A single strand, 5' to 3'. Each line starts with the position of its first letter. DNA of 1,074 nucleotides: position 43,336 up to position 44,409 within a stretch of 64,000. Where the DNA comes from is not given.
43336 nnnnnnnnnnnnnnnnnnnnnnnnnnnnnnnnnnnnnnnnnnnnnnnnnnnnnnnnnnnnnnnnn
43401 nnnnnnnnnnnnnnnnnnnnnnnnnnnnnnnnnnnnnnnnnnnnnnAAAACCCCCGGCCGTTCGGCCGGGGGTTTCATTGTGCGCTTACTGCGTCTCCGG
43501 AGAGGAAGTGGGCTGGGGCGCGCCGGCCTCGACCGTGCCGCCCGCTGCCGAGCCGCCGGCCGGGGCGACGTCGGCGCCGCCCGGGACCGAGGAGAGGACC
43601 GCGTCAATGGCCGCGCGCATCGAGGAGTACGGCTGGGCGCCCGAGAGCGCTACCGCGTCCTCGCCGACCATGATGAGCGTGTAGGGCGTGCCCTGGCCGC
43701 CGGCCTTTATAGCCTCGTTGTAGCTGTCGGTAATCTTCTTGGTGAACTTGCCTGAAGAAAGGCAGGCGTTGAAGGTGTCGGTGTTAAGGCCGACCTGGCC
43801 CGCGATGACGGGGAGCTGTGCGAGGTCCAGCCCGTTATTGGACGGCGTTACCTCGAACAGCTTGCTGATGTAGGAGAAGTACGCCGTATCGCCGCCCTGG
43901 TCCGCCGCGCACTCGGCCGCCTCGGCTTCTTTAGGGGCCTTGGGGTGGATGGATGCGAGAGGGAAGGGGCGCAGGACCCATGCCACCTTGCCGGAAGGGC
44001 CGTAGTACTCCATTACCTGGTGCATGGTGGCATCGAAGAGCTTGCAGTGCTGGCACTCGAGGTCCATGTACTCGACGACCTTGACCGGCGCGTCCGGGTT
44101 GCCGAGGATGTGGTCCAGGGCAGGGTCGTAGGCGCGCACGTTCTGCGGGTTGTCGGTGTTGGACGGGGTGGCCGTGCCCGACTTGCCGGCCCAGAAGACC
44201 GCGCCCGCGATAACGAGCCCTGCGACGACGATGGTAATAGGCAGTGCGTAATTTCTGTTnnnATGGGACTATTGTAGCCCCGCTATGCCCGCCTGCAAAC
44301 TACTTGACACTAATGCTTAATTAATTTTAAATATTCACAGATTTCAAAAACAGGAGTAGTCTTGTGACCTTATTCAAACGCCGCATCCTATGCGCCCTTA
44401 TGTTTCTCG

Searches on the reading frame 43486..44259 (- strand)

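Call 59: search_protein_families(library=pfam, proteins=[window:43486-44259:-], max_evalue=0.00001)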
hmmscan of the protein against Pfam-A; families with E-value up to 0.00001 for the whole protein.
window:43486-44259:- (257 aa): 2 families
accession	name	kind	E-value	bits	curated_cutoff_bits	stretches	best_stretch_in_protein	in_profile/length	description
PF13462.12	Thioredoxin_4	-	7.2e-24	85.3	23.2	1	49-220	5-165/165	Thioredoxin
PF01323.26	DSBA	-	1.8e-12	47.9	25.6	1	61-218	2-190/191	DSBA-like thioredoxin domain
